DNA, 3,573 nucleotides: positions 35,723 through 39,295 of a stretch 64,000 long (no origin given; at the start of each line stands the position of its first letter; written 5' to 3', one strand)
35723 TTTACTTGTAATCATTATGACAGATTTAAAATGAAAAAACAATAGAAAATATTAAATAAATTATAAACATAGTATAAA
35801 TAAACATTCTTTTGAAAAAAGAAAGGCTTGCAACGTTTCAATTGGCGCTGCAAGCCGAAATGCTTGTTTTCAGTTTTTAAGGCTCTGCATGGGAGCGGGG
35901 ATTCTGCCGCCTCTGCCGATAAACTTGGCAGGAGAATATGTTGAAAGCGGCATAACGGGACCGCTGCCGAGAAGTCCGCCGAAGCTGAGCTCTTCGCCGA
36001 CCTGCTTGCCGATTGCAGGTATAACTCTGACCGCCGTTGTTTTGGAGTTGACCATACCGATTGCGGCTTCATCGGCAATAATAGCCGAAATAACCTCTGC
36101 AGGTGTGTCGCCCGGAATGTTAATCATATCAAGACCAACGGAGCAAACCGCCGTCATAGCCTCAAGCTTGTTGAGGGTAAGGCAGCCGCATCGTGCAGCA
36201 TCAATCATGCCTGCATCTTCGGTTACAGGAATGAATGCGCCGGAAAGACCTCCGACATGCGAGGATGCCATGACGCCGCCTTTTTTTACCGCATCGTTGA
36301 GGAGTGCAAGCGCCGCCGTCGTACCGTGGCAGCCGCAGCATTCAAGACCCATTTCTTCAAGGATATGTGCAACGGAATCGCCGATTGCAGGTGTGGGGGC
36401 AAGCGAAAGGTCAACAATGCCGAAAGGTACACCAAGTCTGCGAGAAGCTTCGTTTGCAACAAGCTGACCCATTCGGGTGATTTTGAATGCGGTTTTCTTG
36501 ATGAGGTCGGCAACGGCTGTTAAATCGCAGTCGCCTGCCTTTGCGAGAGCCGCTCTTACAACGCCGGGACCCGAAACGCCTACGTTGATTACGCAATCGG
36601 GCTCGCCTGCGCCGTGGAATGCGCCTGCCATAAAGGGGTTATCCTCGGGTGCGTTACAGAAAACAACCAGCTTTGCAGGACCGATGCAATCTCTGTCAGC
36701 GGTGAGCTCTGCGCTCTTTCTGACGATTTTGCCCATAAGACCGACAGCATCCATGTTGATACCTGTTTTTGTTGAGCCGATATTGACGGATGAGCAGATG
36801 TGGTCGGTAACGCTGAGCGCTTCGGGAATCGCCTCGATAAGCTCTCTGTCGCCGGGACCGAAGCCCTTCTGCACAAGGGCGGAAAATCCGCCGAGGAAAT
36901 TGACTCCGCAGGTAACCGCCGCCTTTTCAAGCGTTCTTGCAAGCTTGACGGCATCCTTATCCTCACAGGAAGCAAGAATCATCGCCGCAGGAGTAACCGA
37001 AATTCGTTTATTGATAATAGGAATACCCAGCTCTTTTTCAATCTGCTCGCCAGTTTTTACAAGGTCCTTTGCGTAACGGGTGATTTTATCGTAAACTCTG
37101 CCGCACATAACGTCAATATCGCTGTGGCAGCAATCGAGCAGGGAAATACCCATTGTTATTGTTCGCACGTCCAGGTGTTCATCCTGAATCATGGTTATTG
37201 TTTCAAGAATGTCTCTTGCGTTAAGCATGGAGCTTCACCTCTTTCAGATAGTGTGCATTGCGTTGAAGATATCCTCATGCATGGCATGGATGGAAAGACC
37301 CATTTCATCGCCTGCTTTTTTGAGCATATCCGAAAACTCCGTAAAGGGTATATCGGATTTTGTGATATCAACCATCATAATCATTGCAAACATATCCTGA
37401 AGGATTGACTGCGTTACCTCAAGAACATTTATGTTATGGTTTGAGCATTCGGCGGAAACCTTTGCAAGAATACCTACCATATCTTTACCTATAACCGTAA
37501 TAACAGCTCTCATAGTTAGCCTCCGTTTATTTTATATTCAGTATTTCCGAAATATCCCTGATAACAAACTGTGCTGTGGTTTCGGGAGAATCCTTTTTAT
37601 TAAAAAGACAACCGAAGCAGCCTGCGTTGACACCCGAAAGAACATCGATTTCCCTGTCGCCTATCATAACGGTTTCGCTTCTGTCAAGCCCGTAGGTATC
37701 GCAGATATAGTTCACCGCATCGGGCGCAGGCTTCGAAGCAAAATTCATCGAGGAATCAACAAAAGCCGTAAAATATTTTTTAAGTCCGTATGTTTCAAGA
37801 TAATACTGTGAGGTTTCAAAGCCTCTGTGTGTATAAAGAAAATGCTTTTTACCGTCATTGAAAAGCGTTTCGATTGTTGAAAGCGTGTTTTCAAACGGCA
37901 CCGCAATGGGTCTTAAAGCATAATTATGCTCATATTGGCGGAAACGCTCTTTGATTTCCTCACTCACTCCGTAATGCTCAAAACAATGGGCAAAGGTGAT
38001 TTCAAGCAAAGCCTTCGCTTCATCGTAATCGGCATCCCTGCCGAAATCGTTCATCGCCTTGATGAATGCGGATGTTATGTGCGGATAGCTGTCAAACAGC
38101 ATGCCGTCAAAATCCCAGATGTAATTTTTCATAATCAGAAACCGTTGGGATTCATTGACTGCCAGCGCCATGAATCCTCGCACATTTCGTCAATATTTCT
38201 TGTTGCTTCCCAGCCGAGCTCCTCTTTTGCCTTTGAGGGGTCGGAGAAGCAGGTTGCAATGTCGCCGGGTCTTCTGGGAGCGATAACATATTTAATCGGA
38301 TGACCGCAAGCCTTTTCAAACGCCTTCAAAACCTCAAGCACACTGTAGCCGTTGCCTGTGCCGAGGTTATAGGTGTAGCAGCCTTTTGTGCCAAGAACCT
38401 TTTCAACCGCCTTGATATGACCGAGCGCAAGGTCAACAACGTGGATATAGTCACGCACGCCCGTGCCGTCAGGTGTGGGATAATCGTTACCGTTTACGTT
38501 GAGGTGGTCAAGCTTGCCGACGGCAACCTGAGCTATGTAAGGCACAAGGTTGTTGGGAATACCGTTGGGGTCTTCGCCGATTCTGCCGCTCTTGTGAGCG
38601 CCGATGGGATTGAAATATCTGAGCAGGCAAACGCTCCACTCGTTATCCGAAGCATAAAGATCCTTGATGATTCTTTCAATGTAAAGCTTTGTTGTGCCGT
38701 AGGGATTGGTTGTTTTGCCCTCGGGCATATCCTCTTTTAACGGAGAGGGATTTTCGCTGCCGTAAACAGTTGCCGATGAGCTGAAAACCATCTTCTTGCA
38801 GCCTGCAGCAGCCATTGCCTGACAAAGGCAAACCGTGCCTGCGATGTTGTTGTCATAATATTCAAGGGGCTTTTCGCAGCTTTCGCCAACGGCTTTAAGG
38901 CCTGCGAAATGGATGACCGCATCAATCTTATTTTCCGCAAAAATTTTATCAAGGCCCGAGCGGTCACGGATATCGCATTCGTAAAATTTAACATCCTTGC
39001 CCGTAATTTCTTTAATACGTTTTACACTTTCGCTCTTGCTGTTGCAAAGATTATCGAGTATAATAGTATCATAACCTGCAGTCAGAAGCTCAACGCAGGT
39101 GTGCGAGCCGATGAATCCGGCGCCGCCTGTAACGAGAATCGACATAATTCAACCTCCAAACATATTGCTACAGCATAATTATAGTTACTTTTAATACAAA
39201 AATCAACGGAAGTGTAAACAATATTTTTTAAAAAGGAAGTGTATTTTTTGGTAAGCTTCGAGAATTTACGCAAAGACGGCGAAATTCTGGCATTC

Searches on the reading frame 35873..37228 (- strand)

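Call 92: search_protein_families(library=pfam, max_evalue=0.001, proteins=[window:35873-37228:-])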
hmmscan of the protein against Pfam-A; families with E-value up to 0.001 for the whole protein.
window:35873-37228:- (452 aa): 1 family
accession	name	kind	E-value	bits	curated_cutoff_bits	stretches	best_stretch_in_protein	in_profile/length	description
PF05167.17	DUF711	-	7.3e-195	648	25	1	13-422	2-412/413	Uncharacterised ACR (DUF711)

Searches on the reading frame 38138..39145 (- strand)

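Call 92: search_protein_families(library=pfam, max_evalue=0.001, proteins=[window:38138-39145:-])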
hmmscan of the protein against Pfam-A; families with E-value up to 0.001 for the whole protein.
window:38138-39145:- (336 aa): 11 families
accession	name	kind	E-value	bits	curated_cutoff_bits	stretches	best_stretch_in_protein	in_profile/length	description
PF16363.11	GDP_Man_Dehyd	-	5.1e-64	217.2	27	1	4-324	1-331/332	GDP-mannose 4,6 dehydratase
PF01370.27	Epimerase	-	7.7e-58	196.2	20.9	1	3-262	1-240/240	NAD dependent epimerase/dehydratase family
PF02719.21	Polysacc_synt_2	-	4.8e-18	65.8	20.2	1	3-183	1-174/293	Polysaccharide biosynthesis protein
PF01073.25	3Beta_HSD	-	2.2e-16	60.2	22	1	4-150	1-147/280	3-beta hydroxysteroid dehydrogenase/isomerase family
PF04321.23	RmlD_sub_bind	-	1.1e-11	44.9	27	1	1-162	1-138/287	RmlD substrate binding domain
PF00106.31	adh_short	-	1.6e-10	41.3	26.6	1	3-113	3-121/195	short chain dehydrogenase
PF08659.16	KR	-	3.6e-09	37.2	22.6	1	3-130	3-143/180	KR domain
PF05368.20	NmrA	-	8.4e-09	35.9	27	1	3-125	5-108/298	NmrA-like family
PF07993.18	NAD_binding_4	-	7.2e-08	32.3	20.1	1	5-185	1-212/258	Male sterility protein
PF13460.12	NAD_binding_10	-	8e-06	26.3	27.2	1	7-171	1-139/184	NAD(P)H-binding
PF13561.12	adh_short_C2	-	0.0007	19.7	27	0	12-109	8-113/236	Enoyl-(Acyl carrier protein) reductase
